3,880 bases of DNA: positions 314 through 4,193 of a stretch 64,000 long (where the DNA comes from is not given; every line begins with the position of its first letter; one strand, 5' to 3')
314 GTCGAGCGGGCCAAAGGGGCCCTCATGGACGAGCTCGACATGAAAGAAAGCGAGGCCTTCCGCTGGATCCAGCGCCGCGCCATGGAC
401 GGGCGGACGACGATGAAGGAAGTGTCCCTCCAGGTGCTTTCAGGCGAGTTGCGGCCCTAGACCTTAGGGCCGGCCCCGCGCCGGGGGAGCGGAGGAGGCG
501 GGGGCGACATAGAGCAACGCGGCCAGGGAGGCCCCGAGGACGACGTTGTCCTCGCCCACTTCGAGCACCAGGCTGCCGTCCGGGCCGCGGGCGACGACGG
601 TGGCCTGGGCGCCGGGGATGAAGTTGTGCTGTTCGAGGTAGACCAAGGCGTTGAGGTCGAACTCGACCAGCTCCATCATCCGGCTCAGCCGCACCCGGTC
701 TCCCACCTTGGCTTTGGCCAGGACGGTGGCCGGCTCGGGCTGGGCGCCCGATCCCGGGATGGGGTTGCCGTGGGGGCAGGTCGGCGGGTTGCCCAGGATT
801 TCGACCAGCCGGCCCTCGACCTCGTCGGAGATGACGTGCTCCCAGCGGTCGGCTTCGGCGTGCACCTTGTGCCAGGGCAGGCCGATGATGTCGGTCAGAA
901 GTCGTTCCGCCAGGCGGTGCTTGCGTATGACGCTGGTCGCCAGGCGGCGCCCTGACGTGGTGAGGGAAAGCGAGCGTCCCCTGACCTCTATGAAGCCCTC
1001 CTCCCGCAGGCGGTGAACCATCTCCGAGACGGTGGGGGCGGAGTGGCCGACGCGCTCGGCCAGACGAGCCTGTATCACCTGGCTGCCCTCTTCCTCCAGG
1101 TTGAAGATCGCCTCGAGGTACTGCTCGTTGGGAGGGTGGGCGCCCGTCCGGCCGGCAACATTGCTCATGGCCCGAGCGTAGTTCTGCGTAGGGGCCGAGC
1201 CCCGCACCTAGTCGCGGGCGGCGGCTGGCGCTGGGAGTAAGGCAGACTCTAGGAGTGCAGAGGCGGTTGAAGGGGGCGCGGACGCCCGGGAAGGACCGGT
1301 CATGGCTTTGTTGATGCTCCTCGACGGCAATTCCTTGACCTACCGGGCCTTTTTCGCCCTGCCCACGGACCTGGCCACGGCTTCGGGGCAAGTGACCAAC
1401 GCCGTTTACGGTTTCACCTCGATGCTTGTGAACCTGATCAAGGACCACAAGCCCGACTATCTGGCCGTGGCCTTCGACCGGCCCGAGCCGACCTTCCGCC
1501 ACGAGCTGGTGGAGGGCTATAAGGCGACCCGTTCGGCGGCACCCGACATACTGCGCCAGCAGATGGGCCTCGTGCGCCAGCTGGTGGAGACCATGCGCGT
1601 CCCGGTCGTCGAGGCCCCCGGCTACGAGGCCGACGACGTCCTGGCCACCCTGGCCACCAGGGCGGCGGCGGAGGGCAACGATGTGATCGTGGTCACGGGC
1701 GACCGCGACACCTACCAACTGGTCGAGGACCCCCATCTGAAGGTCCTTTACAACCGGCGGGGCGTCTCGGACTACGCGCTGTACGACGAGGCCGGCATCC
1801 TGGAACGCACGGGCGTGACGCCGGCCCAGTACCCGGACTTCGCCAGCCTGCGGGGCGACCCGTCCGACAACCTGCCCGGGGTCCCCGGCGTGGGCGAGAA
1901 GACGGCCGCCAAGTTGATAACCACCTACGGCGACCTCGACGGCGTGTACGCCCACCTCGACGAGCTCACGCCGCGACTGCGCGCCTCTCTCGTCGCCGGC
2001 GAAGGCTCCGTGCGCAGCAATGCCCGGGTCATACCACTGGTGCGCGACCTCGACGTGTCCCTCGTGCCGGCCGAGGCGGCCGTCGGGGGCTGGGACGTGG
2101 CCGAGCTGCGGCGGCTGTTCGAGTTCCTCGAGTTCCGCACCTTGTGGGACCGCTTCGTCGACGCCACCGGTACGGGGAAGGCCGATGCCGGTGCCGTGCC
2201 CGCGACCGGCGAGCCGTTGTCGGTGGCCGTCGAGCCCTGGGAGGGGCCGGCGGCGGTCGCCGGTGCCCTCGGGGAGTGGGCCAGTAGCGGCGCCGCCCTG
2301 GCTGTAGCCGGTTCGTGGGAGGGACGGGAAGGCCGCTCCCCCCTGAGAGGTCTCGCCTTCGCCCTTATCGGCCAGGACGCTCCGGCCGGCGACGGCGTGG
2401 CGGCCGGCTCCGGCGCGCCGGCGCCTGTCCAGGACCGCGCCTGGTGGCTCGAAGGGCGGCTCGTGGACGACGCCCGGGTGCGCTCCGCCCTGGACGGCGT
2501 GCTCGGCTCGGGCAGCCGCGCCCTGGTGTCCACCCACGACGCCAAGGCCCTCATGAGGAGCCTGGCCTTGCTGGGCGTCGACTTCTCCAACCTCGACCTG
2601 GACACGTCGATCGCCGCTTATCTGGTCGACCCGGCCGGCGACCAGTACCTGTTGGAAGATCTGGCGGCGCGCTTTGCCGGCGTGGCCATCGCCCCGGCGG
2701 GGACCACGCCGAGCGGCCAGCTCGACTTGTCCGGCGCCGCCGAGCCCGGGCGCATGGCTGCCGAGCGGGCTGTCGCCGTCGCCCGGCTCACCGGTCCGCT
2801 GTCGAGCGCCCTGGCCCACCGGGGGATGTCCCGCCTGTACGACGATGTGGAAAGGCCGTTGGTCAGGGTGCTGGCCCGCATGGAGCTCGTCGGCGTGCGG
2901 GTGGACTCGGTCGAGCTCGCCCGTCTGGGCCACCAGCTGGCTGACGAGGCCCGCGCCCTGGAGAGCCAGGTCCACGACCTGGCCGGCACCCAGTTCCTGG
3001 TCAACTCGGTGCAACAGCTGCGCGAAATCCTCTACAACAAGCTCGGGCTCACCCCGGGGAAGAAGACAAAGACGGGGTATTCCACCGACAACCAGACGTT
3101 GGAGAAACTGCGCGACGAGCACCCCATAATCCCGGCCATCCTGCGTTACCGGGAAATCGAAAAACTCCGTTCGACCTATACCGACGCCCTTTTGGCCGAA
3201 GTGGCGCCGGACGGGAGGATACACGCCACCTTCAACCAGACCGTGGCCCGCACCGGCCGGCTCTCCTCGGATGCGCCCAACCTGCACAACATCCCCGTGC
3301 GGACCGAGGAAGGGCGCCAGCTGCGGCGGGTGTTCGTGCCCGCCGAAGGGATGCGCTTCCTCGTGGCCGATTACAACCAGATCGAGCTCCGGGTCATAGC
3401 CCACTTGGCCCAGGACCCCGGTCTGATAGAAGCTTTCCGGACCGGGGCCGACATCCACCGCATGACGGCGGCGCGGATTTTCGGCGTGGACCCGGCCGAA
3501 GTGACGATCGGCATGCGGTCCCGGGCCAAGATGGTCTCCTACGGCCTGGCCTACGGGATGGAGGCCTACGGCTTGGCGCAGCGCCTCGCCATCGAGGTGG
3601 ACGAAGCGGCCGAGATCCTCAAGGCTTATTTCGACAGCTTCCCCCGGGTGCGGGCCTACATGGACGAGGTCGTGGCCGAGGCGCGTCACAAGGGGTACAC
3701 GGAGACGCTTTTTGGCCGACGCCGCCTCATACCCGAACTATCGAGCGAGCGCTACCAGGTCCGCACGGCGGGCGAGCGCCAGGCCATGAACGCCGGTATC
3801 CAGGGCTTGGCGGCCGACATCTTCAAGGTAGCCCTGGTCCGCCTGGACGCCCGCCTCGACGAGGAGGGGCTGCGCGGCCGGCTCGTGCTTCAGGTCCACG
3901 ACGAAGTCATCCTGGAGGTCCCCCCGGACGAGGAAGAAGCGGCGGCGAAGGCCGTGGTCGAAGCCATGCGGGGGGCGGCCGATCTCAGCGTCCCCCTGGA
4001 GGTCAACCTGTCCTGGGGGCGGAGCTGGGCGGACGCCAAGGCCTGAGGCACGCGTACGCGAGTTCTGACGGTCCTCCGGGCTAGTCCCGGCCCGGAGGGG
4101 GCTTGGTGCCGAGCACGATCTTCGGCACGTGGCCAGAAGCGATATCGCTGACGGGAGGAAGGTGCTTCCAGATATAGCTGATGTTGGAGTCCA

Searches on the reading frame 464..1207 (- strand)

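Call 45: search_protein_families(library=pfam, proteins=[window:464-1207:-], max_evalue=0.00001)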
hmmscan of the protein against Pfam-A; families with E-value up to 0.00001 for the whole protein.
window:464-1207:- (247 aa): 4 families
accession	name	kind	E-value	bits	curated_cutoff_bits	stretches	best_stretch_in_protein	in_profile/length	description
PF02742.21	Fe_dep_repr_C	-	2.3e-30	104.8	27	1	83-151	1-69/70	Iron dependent repressor, metal binding and dimerisation domain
PF01325.25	Fe_dep_repress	-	7.3e-15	55.4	26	1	28-77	7-56/60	Iron dependent repressor, N-terminal DNA binding domain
PF04023.20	FeoA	-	2.8e-09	37.3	23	1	163-235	3-73/74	FeoA domain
PF12802.13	MarR_2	-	2.9e-06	27.8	27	1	31-76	8-53/61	MarR family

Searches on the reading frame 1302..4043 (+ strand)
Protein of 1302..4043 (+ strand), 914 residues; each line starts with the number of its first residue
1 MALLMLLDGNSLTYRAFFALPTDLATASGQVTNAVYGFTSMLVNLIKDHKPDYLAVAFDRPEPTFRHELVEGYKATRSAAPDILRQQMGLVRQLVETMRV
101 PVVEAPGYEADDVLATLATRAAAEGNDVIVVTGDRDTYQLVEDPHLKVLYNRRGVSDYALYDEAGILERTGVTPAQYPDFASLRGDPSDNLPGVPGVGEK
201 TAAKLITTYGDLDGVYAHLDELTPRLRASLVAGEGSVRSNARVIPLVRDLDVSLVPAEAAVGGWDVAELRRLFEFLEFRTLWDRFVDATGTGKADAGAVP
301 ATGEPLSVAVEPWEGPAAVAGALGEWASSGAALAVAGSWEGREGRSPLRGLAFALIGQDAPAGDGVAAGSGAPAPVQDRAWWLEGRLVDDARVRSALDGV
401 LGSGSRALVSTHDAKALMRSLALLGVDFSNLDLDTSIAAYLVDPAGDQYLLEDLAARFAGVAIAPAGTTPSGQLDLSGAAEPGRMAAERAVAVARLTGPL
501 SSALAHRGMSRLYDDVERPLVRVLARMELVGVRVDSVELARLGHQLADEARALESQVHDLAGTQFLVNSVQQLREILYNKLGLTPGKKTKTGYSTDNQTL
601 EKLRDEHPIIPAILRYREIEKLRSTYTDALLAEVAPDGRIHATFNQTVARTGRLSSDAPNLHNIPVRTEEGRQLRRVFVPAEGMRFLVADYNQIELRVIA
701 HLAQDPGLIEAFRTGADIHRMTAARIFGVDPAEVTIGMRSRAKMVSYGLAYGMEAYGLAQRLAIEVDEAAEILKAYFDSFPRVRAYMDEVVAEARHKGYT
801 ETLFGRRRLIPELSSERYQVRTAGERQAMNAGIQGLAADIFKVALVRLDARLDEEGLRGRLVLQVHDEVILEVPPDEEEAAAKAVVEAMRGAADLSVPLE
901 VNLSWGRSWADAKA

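Call 45: search_protein_families(library=pfam, proteins=[window:1302-4043:+], max_evalue=0.00001)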
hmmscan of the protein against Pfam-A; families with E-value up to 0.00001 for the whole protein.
window:1302-4043:+ (914 aa): 3 families
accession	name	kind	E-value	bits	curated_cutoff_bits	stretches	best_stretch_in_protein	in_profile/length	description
PF00476.26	DNA_pol_A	-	1.8e-147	491.7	34.3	1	538-911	3-381/381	DNA polymerase family A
PF02739.22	5_3_exonuc_N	-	3.1e-56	190.1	34.3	1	4-171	2-164/164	5'-3' exonuclease, N-terminal resolvase-like domain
PF01367.25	5_3_exonuc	-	7.8e-25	87.6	40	1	172-265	1-95/97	5'-3' exonuclease, C-terminal SAM fold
